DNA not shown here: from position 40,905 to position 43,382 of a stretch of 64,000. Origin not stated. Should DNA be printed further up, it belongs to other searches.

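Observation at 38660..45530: Five-gene coupled operon joining a NuoE/F/G-like (HydABC-type) module to an NfnA/B-like module: candidate electron-bifurcating complex of unknown substrate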

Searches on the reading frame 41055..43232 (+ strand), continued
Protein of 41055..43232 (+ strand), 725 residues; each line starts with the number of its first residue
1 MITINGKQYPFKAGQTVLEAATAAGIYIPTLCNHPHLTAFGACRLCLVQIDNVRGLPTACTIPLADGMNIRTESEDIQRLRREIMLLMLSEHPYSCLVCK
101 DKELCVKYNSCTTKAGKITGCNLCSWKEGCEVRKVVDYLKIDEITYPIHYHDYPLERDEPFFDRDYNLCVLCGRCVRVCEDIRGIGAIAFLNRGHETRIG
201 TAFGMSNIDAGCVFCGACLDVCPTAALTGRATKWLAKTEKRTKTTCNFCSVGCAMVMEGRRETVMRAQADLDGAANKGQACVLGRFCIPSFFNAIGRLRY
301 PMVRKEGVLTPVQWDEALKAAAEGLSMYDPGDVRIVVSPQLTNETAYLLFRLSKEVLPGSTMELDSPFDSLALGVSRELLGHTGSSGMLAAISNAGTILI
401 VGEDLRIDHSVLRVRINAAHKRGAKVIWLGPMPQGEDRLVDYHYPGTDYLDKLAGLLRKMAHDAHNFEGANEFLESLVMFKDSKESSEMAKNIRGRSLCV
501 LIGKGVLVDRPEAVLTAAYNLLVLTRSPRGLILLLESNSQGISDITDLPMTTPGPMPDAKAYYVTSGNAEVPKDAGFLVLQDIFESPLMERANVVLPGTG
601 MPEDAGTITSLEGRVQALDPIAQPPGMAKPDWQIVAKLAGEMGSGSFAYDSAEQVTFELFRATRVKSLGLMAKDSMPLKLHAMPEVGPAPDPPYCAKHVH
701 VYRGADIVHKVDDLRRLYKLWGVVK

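Call 20: find_encoding_contigs(protein=P0001, flank=8000, max_places=3)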
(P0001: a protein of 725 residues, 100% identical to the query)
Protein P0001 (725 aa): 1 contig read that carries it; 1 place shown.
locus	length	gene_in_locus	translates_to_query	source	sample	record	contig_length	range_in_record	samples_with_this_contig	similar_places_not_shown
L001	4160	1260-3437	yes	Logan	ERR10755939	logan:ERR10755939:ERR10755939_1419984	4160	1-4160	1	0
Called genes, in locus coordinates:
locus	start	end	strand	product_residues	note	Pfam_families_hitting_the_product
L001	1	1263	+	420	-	?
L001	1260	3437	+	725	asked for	PF13510:Fer2_4, PF22117:Fer4_Nqo3, PF12838:Fer4_7, PF04879:Molybdop_Fe4S4, PF00384:Molybdopterin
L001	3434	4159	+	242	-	?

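Call 21: find_encoding_contigs(protein=P0030, flank=8000, max_places=2)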
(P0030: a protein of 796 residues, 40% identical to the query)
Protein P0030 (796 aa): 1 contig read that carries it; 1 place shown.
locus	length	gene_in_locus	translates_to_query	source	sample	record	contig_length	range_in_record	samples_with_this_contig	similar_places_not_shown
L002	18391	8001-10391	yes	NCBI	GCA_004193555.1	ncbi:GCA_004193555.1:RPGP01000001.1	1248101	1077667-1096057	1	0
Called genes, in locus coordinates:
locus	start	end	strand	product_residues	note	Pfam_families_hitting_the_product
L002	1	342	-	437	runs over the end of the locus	PF00534:Glycos_transf_1, PF13692:Glyco_trans_1_4 (weak)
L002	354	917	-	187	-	PF03352:Adenine_glyco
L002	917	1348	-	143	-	PF07085:DRTGG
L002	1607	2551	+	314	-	PF01048:PNP_UDP_1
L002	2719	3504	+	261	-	PF01026:TatD_DNase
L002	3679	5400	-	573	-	PF01979:Amidohydro_1, PF07969:Amidohydro_3 (faint), PF13382:Adenine_deam_C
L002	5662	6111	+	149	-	PF01257:2Fe-2S_thioredx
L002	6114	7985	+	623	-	PF01512:Complex1_51K, PF10589:NADH_4Fe-4S, PF00037:Fer4 (weak), PF13237:Fer4_10 (weak), PF14697:Fer4_21 (weak), PF12838:Fer4_7 (weak), PF13187:Fer4_9, PF00037:Fer4 (weak), +2 more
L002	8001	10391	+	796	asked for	PF13510:Fer2_4, PF10588:NADH-G_4Fe-4S_3, PF00037:Fer4 (faint), PF12838:Fer4_7, PF13237:Fer4_10 (weak), PF22117:Fer4_Nqo3, PF04879:Molybdop_Fe4S4, PF00384:Molybdopterin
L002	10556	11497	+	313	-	PF10418:DHODB_Fe-S_bind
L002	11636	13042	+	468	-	PF14691:Fer4_20, PF07992:Pyr_redox_2 (weak), PF01262:AlaDh_PNT_C (faint), PF13738:Pyr_redox_3 (faint), PF00070:Pyr_redox (faint), PF13450:NAD_binding_8 (weak), PF07992:Pyr_redox_2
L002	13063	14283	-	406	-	PF13173:AAA_14, PF13635:DUF4143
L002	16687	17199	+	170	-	-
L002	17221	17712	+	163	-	-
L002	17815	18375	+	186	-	PF28093:STM3845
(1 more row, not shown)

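Call 22: find_encoding_contigs(protein=P0060, flank=8000, max_places=2)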
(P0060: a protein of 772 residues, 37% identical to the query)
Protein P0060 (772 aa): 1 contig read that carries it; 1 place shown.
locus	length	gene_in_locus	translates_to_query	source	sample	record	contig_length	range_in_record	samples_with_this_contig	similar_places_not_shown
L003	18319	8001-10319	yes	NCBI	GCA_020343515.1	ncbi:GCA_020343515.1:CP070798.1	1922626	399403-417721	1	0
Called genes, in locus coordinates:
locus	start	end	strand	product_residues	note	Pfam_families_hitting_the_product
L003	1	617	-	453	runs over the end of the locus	PF03951:Gln-synt_N, PF00120:Gln-synt_C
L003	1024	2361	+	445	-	PF02812:ELFV_dehydrog_N, PF00208:ELFV_dehydrog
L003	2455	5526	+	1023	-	PF00072:Response_reg (faint), PF19027:DUF5752 (faint), PF01326:PPDK_N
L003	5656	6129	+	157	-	PF01257:2Fe-2S_thioredx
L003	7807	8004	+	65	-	PF00037:Fer4, PF12837:Fer4_6 (weak), PF13237:Fer4_10, PF14697:Fer4_21, PF12797:Fer4_2 (weak), PF12838:Fer4_7, PF13187:Fer4_9, PF12797:Fer4_2 (weak), +8 more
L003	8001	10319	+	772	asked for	PF13510:Fer2_4, PF10588:NADH-G_4Fe-4S_3 (faint), PF12838:Fer4_7, PF13187:Fer4_9 (weak), PF22117:Fer4_Nqo3, PF00037:Fer4 (weak), PF04879:Molybdop_Fe4S4, PF00384:Molybdopterin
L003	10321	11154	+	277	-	PF10418:DHODB_Fe-S_bind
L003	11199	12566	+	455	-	PF14691:Fer4_20, PF07992:Pyr_redox_2 (weak), PF13738:Pyr_redox_3 (faint), PF00070:Pyr_redox (weak), PF07992:Pyr_redox_2, PF13450:NAD_binding_8 (weak)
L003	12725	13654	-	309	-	PF01040:UbiA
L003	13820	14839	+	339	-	PF01040:UbiA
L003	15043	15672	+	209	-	-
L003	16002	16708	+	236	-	-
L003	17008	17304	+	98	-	-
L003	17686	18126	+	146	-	PF03059:NAS (weak), PF12847:Methyltransf_18 (weak), PF13847:Methyltransf_31 (weak), PF13649:Methyltransf_25 (weak)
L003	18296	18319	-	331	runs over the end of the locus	PF00348:polyprenyl_synt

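Call 35: search_solved_structures(query=window:41055-43232:+, max_evalue=1e-20, show_alignments=3)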
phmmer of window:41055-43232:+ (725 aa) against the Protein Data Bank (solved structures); distinct sequences matched with E-value up to 1e-20: 55.
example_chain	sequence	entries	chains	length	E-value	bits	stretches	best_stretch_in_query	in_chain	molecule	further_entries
9wxb_B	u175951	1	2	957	1.7e-68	234.4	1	2-432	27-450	Formate dehydrogenase alpha subunit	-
6tg9_A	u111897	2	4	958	1.9e-67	231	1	2-431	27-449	Formate dehydrogenase subunit alpha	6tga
9bov_A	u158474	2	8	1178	1.6e-63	218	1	114-639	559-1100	Molybdopterin oxidoreductase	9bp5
8rqz_C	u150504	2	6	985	7e-59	202.7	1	239-429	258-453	Probable oxidoreductase YjgC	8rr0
9gzq_A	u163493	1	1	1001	7.7e-59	202.5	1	239-429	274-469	Probable oxidoreductase YjgC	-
8oh5_C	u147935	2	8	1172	3.5e-54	187.1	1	130-643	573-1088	Formate dehydrogenase-O, major subunit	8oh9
7t2r_A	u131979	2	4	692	8e-48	166.1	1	115-356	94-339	NiFe hydrogenase subunit A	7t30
7zm7_A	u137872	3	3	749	8.3e-47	162.7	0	160-449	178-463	NADH-ubiquinone oxidoreductase-like protein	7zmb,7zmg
9iho_G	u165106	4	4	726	3.3e-46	160.8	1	160-654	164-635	NUAM (75 kDa) subunit of mitochondrial NADH:ubiquinone oxidoreductase (Complex I)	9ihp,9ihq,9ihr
9w2u_G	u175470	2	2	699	2.3e-45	158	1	167-659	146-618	NADH-ubiquinone oxidoreductase 75 kDa subunit, mitochondrial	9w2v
5o31_G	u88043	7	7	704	2.4e-45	157.9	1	167-659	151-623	NADH-ubiquinone oxidoreductase 75 kDa subunit, mitochondrial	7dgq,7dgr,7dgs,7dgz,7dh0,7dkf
7qsd_G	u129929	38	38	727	2.7e-45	157.7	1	167-659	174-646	NADH-ubiquinone oxidoreductase 75 kDa subunit, mitochondrial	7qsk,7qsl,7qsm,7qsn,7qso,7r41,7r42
7zd6_3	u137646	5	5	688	1e-44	155.8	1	167-659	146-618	NADH-ubiquinone oxidoreductase 75 kDa subunit, mitochondrial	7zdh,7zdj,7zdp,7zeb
5lnk_3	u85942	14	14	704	1.2e-44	155.7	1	167-659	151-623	Mitochondrial complex I, 75 kDa subunit | NADH:ubiquinone oxidoreductase core subunit S1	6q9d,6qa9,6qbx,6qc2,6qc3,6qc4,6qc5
6zk9_3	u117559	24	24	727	1.3e-44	155.5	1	167-659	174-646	NADH:ubiquinone oxidoreductase core subunit S1 | NADH-ubiquinone oxidoreductase 75 kDa subunit, mitochondrial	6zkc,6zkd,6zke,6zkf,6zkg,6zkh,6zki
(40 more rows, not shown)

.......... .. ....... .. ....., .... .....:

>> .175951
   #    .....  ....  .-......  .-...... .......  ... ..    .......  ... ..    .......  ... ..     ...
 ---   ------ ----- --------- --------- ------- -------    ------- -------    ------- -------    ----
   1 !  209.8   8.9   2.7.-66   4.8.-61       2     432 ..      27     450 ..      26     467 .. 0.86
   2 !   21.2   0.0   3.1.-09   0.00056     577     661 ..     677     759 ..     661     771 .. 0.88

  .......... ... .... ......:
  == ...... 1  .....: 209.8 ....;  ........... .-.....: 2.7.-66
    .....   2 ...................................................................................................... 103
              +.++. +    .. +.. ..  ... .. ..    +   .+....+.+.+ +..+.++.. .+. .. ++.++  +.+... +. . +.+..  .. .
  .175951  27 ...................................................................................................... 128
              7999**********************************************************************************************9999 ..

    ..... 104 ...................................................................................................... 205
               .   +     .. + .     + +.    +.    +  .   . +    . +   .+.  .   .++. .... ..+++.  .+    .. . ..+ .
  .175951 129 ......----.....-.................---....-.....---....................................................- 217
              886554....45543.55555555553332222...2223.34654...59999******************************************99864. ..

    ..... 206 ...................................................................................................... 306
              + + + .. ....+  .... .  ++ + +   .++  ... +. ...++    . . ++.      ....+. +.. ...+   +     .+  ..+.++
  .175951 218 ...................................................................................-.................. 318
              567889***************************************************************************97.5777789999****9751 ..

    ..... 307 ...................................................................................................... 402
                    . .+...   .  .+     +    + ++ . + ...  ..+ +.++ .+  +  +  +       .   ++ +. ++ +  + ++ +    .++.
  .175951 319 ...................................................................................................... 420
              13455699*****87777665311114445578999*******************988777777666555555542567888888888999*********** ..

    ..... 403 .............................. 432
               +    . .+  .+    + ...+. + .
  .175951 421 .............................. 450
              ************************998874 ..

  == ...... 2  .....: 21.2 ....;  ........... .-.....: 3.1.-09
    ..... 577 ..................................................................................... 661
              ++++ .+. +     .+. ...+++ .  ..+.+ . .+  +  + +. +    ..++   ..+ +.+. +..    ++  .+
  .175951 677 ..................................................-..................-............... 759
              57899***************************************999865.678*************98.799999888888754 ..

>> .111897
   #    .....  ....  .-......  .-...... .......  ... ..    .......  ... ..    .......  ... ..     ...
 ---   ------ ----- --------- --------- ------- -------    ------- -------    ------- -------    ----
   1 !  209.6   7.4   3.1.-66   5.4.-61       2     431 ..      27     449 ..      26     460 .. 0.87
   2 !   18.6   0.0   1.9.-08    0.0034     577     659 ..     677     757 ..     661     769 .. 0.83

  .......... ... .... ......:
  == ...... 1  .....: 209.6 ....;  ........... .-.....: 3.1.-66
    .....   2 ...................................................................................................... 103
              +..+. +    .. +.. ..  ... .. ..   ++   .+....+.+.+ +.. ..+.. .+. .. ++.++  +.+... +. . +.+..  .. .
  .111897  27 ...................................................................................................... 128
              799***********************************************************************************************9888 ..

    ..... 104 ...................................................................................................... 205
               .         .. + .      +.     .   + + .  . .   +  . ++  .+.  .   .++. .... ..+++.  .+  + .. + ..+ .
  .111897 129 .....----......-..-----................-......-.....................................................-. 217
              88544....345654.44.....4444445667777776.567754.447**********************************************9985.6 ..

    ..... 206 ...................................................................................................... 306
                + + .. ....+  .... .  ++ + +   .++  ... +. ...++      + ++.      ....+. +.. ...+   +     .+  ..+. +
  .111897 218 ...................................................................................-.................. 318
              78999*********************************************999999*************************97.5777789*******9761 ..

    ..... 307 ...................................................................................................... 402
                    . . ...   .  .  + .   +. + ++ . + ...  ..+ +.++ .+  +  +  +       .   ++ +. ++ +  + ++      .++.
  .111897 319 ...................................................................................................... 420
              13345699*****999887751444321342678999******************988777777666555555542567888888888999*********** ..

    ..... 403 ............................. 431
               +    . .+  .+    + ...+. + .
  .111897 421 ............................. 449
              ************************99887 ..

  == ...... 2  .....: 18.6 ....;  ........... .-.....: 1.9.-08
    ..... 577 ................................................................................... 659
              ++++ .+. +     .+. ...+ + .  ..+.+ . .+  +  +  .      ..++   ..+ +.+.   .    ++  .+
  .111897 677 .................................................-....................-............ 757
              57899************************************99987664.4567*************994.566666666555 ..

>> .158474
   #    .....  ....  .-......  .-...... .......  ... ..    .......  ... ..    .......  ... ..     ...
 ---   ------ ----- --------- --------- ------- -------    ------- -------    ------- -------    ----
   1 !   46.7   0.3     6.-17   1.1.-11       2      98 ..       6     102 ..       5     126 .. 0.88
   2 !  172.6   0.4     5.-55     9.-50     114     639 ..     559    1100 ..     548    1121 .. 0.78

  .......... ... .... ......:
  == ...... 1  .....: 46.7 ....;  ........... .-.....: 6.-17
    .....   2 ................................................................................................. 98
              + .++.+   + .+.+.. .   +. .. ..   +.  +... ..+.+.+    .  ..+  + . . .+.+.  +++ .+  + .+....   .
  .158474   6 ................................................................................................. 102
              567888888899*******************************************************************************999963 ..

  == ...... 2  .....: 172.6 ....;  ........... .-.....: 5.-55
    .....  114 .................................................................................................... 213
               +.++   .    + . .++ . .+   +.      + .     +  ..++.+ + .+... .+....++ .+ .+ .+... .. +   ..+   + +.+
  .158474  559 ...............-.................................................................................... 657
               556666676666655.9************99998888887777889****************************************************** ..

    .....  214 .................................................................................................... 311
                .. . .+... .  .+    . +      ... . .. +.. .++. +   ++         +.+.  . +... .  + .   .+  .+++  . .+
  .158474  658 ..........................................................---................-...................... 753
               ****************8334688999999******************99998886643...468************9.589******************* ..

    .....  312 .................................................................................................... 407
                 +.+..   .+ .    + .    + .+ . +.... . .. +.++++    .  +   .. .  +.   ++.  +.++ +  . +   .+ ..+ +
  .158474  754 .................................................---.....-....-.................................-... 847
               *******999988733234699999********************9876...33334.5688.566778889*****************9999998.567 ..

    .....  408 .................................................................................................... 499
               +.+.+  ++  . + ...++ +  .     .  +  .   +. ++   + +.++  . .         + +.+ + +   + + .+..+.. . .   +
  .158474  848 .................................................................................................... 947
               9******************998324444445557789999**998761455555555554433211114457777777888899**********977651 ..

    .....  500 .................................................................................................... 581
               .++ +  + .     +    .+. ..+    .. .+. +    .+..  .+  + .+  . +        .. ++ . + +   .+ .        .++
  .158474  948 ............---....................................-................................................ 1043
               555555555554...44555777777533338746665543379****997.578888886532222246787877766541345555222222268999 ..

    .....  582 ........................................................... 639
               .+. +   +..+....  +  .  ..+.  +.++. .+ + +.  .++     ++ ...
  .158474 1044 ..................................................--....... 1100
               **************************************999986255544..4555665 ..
